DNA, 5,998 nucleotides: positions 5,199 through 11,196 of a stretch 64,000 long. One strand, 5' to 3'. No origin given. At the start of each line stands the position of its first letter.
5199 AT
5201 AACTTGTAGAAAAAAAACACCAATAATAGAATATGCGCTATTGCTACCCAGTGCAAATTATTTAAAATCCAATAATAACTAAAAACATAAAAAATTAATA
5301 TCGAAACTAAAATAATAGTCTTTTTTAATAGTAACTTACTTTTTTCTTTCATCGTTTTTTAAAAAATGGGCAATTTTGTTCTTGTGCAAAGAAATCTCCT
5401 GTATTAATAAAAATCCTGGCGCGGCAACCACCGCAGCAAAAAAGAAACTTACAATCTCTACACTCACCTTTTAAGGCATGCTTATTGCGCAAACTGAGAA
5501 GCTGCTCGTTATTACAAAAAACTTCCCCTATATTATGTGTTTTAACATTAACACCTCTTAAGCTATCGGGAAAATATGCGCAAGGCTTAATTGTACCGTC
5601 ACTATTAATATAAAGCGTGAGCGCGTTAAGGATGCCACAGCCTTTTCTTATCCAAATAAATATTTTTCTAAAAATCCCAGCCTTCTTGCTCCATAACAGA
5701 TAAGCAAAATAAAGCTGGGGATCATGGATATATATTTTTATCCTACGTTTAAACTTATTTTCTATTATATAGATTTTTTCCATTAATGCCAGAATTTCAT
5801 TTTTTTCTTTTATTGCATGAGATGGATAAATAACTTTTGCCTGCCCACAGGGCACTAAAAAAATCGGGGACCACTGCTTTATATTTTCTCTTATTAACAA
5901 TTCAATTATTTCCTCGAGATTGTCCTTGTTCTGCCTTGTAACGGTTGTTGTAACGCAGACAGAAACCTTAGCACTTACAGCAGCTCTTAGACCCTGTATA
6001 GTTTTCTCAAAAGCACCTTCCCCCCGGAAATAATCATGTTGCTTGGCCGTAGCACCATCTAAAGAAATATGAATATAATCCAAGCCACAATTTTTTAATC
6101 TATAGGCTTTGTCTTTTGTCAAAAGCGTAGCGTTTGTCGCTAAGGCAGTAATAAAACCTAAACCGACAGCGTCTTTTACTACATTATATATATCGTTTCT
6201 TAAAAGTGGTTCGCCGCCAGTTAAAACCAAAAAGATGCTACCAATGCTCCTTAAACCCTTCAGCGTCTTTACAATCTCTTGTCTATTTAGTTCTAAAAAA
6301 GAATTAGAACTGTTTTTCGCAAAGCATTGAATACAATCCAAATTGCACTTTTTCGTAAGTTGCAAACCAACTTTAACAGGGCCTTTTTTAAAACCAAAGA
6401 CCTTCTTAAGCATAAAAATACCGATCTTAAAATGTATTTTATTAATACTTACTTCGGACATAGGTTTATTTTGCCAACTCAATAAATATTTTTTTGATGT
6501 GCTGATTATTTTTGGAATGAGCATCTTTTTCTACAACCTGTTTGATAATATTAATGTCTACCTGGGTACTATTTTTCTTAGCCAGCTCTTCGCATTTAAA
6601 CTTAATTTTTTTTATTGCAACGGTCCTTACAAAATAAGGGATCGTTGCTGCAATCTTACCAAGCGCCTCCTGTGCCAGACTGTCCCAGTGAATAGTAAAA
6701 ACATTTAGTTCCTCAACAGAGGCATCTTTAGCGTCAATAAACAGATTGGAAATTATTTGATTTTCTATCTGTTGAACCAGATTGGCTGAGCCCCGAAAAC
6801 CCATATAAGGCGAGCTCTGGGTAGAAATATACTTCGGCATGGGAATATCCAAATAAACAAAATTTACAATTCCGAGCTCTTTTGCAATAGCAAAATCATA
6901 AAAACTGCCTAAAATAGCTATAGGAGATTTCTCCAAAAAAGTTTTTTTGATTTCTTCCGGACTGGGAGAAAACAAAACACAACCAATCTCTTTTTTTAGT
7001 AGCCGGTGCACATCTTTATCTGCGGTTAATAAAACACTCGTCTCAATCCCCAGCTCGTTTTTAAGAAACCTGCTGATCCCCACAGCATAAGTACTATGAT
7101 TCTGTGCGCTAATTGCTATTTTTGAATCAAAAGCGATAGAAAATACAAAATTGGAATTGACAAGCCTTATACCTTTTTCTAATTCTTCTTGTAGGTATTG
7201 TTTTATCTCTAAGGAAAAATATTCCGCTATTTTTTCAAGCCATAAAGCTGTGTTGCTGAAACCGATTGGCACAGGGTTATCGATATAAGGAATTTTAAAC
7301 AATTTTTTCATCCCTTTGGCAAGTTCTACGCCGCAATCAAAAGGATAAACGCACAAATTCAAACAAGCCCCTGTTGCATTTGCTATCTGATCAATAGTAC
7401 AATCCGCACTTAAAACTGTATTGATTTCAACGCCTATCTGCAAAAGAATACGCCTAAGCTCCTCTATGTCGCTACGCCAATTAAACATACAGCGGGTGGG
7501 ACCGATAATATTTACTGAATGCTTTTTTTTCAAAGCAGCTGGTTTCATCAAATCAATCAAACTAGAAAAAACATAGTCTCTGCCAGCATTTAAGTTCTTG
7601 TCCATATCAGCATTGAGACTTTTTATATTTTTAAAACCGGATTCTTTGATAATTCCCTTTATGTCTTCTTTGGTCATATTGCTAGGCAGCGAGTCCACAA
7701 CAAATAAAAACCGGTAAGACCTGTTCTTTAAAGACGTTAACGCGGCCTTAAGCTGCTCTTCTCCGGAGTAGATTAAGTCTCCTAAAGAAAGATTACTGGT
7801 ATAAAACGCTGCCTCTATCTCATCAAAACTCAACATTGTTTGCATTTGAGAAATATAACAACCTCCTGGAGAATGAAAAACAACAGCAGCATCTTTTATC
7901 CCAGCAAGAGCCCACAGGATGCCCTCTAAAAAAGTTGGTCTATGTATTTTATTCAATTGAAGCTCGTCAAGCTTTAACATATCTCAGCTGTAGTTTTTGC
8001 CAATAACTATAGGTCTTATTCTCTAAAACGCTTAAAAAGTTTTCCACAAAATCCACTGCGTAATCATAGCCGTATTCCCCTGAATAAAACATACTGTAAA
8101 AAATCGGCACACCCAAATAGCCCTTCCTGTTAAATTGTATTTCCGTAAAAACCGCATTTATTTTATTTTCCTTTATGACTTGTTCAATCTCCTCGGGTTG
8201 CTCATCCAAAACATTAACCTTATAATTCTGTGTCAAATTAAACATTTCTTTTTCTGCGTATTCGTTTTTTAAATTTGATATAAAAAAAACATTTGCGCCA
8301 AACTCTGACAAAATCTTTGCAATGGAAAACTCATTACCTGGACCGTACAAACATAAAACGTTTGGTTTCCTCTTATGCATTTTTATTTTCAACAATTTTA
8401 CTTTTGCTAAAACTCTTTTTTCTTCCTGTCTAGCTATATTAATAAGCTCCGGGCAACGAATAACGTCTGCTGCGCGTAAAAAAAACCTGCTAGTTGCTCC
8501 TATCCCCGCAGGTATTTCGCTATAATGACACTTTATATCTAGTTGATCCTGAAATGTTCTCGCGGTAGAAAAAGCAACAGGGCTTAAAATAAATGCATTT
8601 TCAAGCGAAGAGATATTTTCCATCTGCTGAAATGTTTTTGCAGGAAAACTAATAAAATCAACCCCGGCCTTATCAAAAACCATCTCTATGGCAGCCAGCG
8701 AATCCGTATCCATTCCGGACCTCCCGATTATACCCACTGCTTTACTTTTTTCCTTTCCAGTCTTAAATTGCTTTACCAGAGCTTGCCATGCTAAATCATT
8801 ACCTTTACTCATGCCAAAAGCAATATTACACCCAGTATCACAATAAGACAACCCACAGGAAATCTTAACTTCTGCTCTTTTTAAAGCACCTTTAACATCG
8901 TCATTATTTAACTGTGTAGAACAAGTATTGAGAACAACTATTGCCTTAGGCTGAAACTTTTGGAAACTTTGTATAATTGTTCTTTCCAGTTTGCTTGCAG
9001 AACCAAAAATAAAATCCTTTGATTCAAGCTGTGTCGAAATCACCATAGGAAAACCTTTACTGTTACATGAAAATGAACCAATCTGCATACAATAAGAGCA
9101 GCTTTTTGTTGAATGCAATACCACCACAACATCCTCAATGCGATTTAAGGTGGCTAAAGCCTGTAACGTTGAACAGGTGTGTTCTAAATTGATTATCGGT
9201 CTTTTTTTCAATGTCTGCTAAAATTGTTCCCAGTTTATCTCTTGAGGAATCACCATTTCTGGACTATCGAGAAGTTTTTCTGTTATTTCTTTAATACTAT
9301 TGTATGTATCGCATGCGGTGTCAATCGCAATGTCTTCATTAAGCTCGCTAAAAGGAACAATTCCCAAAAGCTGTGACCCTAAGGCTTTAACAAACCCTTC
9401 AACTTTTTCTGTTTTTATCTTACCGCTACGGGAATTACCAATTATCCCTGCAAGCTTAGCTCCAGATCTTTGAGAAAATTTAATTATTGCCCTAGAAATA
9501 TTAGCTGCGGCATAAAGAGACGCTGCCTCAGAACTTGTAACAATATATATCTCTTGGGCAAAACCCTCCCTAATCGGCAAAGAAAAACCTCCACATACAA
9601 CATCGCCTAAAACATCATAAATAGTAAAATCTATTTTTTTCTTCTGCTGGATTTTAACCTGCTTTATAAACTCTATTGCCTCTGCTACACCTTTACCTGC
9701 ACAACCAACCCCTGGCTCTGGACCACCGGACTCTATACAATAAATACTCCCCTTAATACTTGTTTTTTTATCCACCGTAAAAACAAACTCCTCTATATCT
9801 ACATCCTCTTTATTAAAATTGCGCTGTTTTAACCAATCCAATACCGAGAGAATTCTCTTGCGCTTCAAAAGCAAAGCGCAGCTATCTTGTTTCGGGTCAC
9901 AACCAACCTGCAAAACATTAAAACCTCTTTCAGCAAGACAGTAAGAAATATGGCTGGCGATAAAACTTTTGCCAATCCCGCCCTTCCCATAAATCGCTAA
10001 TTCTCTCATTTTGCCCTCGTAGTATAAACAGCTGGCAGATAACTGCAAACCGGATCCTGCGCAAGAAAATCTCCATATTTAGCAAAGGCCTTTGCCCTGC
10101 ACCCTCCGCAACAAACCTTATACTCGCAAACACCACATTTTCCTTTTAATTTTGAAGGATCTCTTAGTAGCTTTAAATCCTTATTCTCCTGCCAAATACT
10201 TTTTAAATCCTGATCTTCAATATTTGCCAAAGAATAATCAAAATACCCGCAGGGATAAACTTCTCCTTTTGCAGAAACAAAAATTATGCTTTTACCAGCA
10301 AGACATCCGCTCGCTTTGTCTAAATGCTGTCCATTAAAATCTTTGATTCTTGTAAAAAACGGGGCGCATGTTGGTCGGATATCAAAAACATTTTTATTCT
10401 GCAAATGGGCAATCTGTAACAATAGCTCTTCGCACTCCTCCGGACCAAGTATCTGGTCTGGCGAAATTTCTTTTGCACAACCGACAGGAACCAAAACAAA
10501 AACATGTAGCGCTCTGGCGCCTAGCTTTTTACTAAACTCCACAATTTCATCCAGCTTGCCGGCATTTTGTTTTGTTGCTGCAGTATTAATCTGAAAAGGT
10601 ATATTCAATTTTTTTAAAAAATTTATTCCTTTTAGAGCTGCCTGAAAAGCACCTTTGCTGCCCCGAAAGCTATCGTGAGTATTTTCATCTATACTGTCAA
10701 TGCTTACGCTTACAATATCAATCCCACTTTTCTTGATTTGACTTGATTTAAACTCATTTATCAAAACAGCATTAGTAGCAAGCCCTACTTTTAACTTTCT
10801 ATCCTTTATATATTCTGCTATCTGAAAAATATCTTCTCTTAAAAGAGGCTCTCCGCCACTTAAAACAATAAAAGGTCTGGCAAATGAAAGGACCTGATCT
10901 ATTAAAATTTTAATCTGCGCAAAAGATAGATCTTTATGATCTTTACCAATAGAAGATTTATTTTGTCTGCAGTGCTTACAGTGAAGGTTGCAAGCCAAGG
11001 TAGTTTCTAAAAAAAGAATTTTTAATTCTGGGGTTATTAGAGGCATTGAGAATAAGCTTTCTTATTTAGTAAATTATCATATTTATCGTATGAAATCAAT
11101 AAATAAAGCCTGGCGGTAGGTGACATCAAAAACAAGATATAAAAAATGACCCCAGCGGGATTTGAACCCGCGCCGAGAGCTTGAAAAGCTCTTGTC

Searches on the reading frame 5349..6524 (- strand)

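Call 36: search_protein_families(library=pfam, proteins=[window:5349-6524:-], max_evalue=0.00001)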
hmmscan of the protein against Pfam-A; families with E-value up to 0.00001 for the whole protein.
window:5349-6524:- (391 aa): 1 family
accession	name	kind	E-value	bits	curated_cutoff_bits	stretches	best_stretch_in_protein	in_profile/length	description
PF04055.27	Radical_SAM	-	4.3e-24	86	29.5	1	55-210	2-166/166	Radical SAM superfamily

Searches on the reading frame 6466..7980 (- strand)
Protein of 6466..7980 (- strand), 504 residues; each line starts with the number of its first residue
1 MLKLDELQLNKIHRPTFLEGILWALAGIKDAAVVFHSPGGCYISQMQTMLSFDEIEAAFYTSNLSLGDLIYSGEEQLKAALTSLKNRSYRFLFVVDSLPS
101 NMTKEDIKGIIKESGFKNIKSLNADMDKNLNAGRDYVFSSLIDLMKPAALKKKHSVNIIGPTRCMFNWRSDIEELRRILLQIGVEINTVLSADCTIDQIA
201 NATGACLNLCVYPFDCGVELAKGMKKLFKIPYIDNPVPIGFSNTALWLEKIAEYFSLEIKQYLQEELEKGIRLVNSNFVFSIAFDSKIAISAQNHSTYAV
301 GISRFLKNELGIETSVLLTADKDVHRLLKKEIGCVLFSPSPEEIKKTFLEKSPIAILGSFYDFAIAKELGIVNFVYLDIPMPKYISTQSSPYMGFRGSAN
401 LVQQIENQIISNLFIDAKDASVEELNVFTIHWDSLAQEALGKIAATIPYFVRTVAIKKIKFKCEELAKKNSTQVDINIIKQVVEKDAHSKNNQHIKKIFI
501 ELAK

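Call 36: search_protein_families(library=pfam, proteins=[window:6466-7980:-], max_evalue=0.00001)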
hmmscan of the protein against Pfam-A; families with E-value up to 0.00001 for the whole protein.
window:6466-7980:- (504 aa): 1 family
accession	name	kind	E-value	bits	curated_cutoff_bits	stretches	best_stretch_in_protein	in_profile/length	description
PF00148.24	Oxidored_nitro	-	1.8e-58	198.8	28.6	1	20-409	5-398/399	Nitrogenase component 1 type Oxidoreductase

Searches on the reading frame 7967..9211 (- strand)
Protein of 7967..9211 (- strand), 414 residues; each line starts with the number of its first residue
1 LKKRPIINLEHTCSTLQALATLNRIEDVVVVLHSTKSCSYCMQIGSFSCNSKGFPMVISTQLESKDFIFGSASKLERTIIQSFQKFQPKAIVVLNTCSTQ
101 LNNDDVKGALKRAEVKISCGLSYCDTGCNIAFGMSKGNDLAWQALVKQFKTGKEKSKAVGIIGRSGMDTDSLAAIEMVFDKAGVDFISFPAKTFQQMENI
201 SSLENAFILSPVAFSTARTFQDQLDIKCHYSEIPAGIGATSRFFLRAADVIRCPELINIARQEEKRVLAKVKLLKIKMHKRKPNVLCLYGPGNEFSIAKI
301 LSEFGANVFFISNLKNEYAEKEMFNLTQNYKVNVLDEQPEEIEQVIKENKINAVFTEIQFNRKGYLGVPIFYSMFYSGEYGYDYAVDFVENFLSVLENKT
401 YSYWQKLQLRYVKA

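Call 36: search_protein_families(library=pfam, proteins=[window:7967-9211:-], max_evalue=0.00001)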
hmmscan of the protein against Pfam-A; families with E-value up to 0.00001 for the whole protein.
window:7967-9211:- (414 aa): 1 family
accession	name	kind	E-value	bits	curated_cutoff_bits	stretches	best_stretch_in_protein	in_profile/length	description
PF00148.24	Oxidored_nitro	-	6.5e-46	157.4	28.6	1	13-396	1-398/399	Nitrogenase component 1 type Oxidoreductase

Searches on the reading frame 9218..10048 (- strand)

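Call 36: search_protein_families(library=pfam, proteins=[window:9218-10048:-], max_evalue=0.00001)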
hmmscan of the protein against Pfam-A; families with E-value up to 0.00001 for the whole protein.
window:9218-10048:- (276 aa): 3 families
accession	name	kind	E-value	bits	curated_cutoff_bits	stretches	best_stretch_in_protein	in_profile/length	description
PF00142.24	Fer4_NifH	-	2.1e-77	260.7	25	1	15-274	1-259/271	4Fe-4S iron sulfur cluster binding proteins, NifH/frxC family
PF01656.29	CbiA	-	1.2e-08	35.3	25.4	1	19-235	4-113/125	CobQ/CobB/MinD/ParA nucleotide binding domain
PF13614.12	AAA_31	-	1.6e-06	28.6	27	1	21-73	9-63/177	AAA domain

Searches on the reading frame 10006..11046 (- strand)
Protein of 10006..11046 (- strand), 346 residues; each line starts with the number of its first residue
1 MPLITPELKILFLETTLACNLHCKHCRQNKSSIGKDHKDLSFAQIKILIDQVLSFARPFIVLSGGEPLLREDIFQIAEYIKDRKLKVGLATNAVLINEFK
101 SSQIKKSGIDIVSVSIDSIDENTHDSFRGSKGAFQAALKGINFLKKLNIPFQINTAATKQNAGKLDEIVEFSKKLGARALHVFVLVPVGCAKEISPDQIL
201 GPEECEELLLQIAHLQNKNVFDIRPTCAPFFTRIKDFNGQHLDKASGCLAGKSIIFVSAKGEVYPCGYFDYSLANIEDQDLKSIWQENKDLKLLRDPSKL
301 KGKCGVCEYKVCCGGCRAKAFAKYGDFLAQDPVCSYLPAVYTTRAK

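Call 36: search_protein_families(library=pfam, proteins=[window:10006-11046:-], max_evalue=0.00001)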
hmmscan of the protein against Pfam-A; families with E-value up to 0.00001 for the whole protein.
window:10006-11046:- (346 aa): 3 families
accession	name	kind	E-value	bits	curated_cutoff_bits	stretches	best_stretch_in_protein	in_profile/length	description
PF04055.27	Radical_SAM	-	1.2e-22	81.3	29.5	1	14-171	2-165/166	Radical SAM superfamily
PF13186.11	SPASM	-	5.9e-09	36.5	21.5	1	248-307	1-66/67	Iron-sulfur cluster-binding domain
PF13353.11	Fer4_12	-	5.9e-06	27.1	22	0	18-118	14-115/137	4Fe-4S single cluster domain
